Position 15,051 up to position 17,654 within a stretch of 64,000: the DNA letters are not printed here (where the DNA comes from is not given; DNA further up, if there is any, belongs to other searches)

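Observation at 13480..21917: Proline-oxidation operon wired to Hdr/MvhD/GltD-type modules: candidate electron-bifurcating or confurcating L-proline dehydrogenase supercomplex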

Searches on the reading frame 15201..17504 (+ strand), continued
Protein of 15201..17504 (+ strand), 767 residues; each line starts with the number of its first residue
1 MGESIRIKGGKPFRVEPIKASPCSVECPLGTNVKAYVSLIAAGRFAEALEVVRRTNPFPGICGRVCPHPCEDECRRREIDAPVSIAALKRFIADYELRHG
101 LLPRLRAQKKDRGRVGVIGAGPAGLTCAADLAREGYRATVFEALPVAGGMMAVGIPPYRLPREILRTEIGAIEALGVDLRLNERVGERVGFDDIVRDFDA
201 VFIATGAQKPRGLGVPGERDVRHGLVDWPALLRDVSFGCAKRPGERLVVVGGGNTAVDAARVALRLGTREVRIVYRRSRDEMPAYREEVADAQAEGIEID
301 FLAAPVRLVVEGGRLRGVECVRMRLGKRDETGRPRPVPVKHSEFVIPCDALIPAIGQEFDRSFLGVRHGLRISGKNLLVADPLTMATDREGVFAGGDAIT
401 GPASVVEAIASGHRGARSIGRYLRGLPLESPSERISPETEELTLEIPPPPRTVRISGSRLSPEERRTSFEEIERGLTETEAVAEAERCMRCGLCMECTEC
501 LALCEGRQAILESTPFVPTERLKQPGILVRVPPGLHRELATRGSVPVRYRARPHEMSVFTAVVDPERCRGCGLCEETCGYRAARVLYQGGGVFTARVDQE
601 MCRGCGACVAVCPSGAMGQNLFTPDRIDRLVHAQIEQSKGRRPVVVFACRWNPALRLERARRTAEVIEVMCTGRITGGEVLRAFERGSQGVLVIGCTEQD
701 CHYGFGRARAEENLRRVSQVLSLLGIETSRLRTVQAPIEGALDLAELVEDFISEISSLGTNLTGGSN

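Call 18: find_encoding_contigs(protein=P0040, flank=10000, max_places=1)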
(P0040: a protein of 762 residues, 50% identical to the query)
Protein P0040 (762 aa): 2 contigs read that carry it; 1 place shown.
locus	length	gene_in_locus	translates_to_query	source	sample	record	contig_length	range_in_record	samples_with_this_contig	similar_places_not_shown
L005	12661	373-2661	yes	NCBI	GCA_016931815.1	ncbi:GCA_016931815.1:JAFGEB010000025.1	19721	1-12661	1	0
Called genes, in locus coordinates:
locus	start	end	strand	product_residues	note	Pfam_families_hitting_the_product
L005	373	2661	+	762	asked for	PF14691:Fer4_20, PF00037:Fer4 (faint), PF07992:Pyr_redox_2, PF13450:NAD_binding_8, PF13738:Pyr_redox_3, PF12838:Fer4_7 (weak), PF14697:Fer4_21, PF02662:FlpD, +3 more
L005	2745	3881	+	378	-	PF02754:CCG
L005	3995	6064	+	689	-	PF13510:Fer2_4, PF01494:FAD_binding_3 (faint), PF07992:Pyr_redox_2, PF12831:FAD_oxidored (weak), PF00037:Fer4 (faint), PF12838:Fer4_7 (weak), PF13187:Fer4_9 (weak), PF04324:Fer2_BFD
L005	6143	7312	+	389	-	PF00890:FAD_binding_2 (faint), PF01266:DAO, PF03486:HI0933_like (faint), PF12831:FAD_oxidored (faint)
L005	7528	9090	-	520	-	PF00015:MCPsignal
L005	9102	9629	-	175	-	PF13689:DUF4154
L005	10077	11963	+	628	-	PF07715:Plug, PF00593:TonB_dep_Rec_b-barrel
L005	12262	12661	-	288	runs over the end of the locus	PF08668:HDOD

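Call 19: find_encoding_contigs(protein=P0094, flank=10000, max_places=1)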
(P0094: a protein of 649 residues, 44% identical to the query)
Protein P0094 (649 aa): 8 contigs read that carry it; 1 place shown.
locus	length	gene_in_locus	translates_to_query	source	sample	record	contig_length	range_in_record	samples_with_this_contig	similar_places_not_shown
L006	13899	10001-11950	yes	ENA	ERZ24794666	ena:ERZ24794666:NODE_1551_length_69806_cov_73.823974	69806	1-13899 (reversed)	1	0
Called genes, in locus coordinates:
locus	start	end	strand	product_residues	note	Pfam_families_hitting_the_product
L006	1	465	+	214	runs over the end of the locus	-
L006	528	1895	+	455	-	PF18962:Por_Secre_tail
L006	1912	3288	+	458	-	PF13860:FlgD_ig (weak), PF18962:Por_Secre_tail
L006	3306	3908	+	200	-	-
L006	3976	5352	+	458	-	PF18962:Por_Secre_tail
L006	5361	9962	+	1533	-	PF05048:NosD (weak), PF13229:Beta_helix (weak), PF13585:CHU_C (faint), PF13860:FlgD_ig (weak), PF18962:Por_Secre_tail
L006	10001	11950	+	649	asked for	PF14691:Fer4_20, PF07992:Pyr_redox_2, PF12831:FAD_oxidored (weak), PF13450:NAD_binding_8 (weak), PF13738:Pyr_redox_3, PF12838:Fer4_7, PF13187:Fer4_9 (weak), PF14697:Fer4_21 (weak), +3 more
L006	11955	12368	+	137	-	PF02662:FlpD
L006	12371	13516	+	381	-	PF13183:Fer4_8, PF13237:Fer4_10, PF13187:Fer4_9 (weak), PF13534:Fer4_17, PF02754:CCG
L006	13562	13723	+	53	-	-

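Call 43: search_solved_structures(query=window:15201-17504:+, max_evalue=1e-8)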
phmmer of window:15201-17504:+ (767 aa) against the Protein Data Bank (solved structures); distinct sequences matched with E-value up to 1e-8: 25.
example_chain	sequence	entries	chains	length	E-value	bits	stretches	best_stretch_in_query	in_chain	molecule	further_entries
9bov_A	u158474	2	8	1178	6.2e-128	431.3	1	21-501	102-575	Molybdopterin oxidoreductase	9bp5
9n5u_A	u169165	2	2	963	3.9e-107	362.5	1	21-432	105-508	NfnA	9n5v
8oh5_C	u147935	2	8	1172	4.5e-104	352.4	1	21-501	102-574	Formate dehydrogenase-O, major subunit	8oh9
4ylf_B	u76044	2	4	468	1.5e-94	320.9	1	21-425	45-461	Dihydropyrimidine dehydrogenase subunit A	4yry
5jca_L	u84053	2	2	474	2.8e-89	303.5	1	17-423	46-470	NADH-dependent Ferredoxin:NADP Oxidoreductase (NfnI) subunit alpha | NADH-dependent Ferredoxin:NADP Oxidoreductase subunit alpha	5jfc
5vj7_A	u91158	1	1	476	1.8e-78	267.7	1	17-424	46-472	Oxidoreductase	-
2vdc_G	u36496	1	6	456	9.9e-65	222.3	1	22-425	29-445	GLUTAMATE SYNTHASE [NADPH] SMALL CHAIN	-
6s6s_G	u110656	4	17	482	1.7e-64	221.5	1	23-425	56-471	Glutamate synthase [NADPH] small chain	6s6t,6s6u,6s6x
7mfm_I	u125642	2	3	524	1.8e-47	165.2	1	24-427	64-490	Glutamate synthase (NADPH) small chain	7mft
1h7x_A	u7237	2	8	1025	2.2e-42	148.4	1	20-425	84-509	DIHYDROPYRIMIDINE DEHYDROGENASE | Dihydropyrimidine dehydrogenase [NADP(+)]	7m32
7m31_A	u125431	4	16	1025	2.2e-42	148.4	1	20-425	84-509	Dihydropyrimidine dehydrogenase [NADP(+)]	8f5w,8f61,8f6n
1gt8_A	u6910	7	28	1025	2.2e-42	148.4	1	20-425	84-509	DIHYDROPYRIMIDINE DEHYDROGENASE | Dihydropyrimidine dehydrogenase [NADP(+)]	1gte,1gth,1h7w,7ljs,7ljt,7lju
5odc_A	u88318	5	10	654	9.2e-14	53.8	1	540-626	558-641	Heterodisulfide reductase, subunit A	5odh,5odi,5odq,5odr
5t5i_F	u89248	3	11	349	1.1e-12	50.3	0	559-617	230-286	Tungsten formylmethanofuran dehydrogenase subunit fwdF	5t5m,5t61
9sw2_D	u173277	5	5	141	2.2e-12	49.2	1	644-760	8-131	F420-non-reducing hydrogenase iron-sulfur subunit D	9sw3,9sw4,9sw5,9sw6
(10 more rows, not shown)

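Call 65: find_encoding_contigs(protein=P0042, flank=8000, max_places=1)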
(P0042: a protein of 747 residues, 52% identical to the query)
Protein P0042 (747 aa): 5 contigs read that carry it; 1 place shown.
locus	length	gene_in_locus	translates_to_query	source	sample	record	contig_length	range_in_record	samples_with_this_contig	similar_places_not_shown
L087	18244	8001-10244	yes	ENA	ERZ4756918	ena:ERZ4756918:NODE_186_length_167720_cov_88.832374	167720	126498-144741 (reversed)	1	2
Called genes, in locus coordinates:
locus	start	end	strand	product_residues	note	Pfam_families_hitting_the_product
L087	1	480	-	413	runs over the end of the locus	PF08442:ATP-grasp_2, PF24948:Citrate_synth_N, PF16114:Citrate_bind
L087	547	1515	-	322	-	PF00392:GntR, PF27163:YmtS_Ross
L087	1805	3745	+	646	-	PF00330:Aconitase, PF28406:AcnX_3rd (weak), PF00694:Aconitase_C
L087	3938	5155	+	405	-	PF00180:Iso_dh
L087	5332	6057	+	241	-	PF00392:GntR, PF07729:FCD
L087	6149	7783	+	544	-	PF00171:Aldedh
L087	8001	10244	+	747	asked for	PF14691:Fer4_20, PF07992:Pyr_redox_2, PF13450:NAD_binding_8, PF00037:Fer4, PF12838:Fer4_7, PF13187:Fer4_9, PF13237:Fer4_10, PF14697:Fer4_21, +14 more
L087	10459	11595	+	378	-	PF02754:CCG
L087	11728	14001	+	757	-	PF13510:Fer2_4, PF00890:FAD_binding_2 (weak), PF01494:FAD_binding_3, PF03486:HI0933_like (weak), PF07992:Pyr_redox_2, PF12831:FAD_oxidored, PF13450:NAD_binding_8 (weak), PF04324:Fer2_BFD, +2 more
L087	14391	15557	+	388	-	PF01266:DAO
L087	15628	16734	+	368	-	PF01321:Creatinase_N, PF00557:Peptidase_M24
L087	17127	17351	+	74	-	PF12728:HTH_17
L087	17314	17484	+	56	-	-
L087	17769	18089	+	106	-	PF01909:NTP_transf_2, PF18765:Polbeta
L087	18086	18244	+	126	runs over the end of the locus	PF05168:HEPN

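Call 66: find_encoding_contigs(protein=P0044, flank=8000, max_places=1)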
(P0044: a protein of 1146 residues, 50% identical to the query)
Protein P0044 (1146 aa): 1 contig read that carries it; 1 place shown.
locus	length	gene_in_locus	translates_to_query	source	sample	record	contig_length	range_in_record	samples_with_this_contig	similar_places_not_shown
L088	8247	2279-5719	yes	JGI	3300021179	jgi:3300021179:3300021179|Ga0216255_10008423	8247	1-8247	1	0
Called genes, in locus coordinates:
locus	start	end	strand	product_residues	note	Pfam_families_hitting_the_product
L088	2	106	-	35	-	?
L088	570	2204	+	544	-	PF00171:Aldedh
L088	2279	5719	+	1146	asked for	PF14691:Fer4_20, PF07992:Pyr_redox_2, PF13450:NAD_binding_8, PF00070:Pyr_redox (weak), PF12838:Fer4_7, PF14697:Fer4_21, PF02662:FlpD, PF02754:CCG, +8 more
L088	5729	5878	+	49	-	-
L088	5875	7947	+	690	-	PF13510:Fer2_4, PF07992:Pyr_redox_2, PF12831:FAD_oxidored (weak), PF14697:Fer4_21 (weak), PF04324:Fer2_BFD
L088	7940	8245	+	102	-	?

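Call 67: find_encoding_contigs(protein=P0046, flank=8000, max_places=1)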
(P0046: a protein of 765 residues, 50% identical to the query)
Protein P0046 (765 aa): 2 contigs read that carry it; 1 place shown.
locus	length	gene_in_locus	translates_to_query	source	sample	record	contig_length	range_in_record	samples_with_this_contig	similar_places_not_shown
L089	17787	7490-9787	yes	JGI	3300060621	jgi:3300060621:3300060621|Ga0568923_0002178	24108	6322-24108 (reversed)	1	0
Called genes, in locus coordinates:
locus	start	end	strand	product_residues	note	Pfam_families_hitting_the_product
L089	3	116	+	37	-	?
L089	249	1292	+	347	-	-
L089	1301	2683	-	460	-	PF13347:MFS_2, PF07690:MFS_1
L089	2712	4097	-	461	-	-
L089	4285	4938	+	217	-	PF06736:TMEM175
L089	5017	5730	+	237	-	PF00392:GntR, PF07729:FCD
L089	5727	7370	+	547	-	PF00171:Aldedh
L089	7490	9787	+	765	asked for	PF14691:Fer4_20, PF07992:Pyr_redox_2, PF13450:NAD_binding_8, PF00037:Fer4, PF12838:Fer4_7, PF13187:Fer4_9, PF14697:Fer4_21, PF02662:FlpD, +7 more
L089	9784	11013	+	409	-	PF02754:CCG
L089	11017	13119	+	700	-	PF13510:Fer2_4, PF01494:FAD_binding_3 (weak), PF03486:HI0933_like (weak), PF07992:Pyr_redox_2, PF12831:FAD_oxidored, PF13450:NAD_binding_8, PF12838:Fer4_7 (weak), PF04324:Fer2_BFD, +1 more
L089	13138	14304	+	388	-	PF01266:DAO, PF03486:HI0933_like (faint)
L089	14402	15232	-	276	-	PF00528:BPD_transp_1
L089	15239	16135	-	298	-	PF00528:BPD_transp_1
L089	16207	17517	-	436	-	PF01547:SBP_bac_1, PF13416:SBP_bac_8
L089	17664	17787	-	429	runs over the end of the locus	PF02310:B12-binding, PF04055:Radical_SAM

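Call 68: find_encoding_contigs(protein=P0089, flank=8000, max_places=1)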
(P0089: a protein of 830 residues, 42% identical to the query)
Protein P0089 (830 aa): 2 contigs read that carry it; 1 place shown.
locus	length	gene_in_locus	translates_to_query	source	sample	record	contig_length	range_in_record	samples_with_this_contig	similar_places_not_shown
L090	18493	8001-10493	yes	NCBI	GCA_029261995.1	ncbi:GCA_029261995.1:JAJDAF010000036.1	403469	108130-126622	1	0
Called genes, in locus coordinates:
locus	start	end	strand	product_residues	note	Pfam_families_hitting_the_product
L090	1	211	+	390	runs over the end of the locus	PF25917:BSH_RND, PF25973:BSH_CzcB (weak)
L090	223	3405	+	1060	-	PF00873:ACR_tran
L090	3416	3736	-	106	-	-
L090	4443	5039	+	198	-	PF13302:Acetyltransf_3, PF13420:Acetyltransf_4, PF00583:Acetyltransf_1, PF13673:Acetyltransf_10, PF13508:Acetyltransf_7, PF08445:FR47 (weak)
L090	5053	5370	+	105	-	PF13187:Fer4_9 (faint), PF13237:Fer4_10 (faint), PF14697:Fer4_21 (faint), PF25160:LdpA_Fe-S-bd (faint), PF00037:Fer4 (weak), PF12797:Fer4_2 (faint), PF12837:Fer4_6 (faint), PF12838:Fer4_7, +2 more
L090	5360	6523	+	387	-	PF01855:POR_N, PF02780:Transketolase_C, PF17147:PFOR_II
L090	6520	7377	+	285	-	PF02775:TPP_enzyme_C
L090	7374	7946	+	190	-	PF01558:POR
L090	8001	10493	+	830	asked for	PF14691:Fer4_20, PF07992:Pyr_redox_2, PF12831:FAD_oxidored (weak), PF13450:NAD_binding_8 (weak), PF13738:Pyr_redox_3, PF00070:Pyr_redox (weak), PF12838:Fer4_7, PF02662:FlpD, +8 more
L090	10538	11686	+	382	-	PF13183:Fer4_8, PF13187:Fer4_9 (weak), PF13534:Fer4_17, PF02754:CCG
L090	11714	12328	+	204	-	PF07992:Pyr_redox_2 (faint), PF00890:FAD_binding_2 (weak), PF12831:FAD_oxidored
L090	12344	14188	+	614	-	PF12797:Fer4_2 (faint), PF12837:Fer4_6 (faint), PF00037:Fer4, PF13237:Fer4_10 (weak), PF14697:Fer4_21, PF12838:Fer4_7 (weak), PF13187:Fer4_9 (weak), PF02662:FlpD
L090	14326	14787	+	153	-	PF01814:Hemerythrin (weak)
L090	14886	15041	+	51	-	PF09723:Zn_ribbon_8 (weak)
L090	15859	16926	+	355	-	PF25819:Nal1_C (weak)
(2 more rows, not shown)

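Call 74: search_protein_families(library=pfam, proteins=[L087:15628-16734:+], max_evalue=0.00001)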
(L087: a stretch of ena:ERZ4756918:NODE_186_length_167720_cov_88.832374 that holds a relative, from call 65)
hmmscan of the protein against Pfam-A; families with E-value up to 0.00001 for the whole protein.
L087:15628-16734:+ (368 aa): 2 families
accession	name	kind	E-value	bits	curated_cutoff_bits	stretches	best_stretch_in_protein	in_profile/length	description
PF00557.29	Peptidase_M24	-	5.4e-71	239.1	23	1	149-349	2-206/208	Metallopeptidase family M24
PF01321.24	Creatinase_N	-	2.9e-19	70.3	22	1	8-141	1-128/128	Creatinase/Prolidase N-terminal domain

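Call 84: predict_structure(alignment_id=A4)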
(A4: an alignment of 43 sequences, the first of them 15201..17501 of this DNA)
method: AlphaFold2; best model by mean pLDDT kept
length: 767 residues; sequences in the alignment: 43
mean_pLDDT: 89.3   pTM: 0.88
mean pLDDT of the five models: 89.3, 88.4, 87.7, 86.7, 86.1
residues with pLDDT >= 90: 510; 70-90: 210; 50-70: 36; < 50: 11
segments of 3 or more residues with pLDDT < 50: 434-438, 764-767
pLDDT, mean of each block of 10 residues (from residue 1): 72 87 85 93 94 91 87 92 94 91 67 94 96 94 93 93 93 94 91 96 89 94 95 94 97 95 97 96 92 97 97 97 95 93 97 92 86 93 94 94 89 95 89 51 87 90 94 92 95 88 88 77 82 91 88 91 93 94 92 91 94 93 91 82 87 71 77 94 92 88 91 92 91 76 74 86 48
secondary structure, 60 per line:
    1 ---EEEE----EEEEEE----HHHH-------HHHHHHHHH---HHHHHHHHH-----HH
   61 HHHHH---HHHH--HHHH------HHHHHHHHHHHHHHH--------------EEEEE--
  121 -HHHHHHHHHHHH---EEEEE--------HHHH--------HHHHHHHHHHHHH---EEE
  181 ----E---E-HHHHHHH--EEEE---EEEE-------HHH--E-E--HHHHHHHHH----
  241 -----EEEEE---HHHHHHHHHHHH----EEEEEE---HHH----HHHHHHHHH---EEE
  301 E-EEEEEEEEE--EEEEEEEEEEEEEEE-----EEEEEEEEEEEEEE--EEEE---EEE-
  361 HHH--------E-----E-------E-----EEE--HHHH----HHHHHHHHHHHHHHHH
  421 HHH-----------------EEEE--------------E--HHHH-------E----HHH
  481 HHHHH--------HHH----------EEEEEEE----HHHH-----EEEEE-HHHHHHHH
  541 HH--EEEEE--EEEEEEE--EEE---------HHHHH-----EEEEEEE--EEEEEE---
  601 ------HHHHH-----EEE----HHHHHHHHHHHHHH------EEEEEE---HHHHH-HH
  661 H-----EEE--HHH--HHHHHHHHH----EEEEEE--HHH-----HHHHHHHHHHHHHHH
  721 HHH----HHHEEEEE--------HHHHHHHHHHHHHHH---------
elements in order (helices of 4 or more, strands of 3 or more residues): E4-7 E12-17 H22-25 H33-41 H45-53 H59-65 H69-72 H75-78 H85-99 E114-118 H122-133 E137-141 H150-153 H162-174 E178-180 H191-197 E200-203 E207-210 H228-236 E246-250 H254-265 E270-275 H286-294 E298-301 E303-311 E314-328 E334-347 E350-353 E357-359 E392-394 H397-400 H405-423 E441-444 H462-465 H478-485 E507-513 H518-521 E527-531 H533-542 E545-549 E552-558 E561-563 H573-577 E583-589 E592-597 H607-611 E617-619 H624-637 E644-649 H653-657 E667-669 H677-685 E690-695 H706-723 E731-735 H744-758
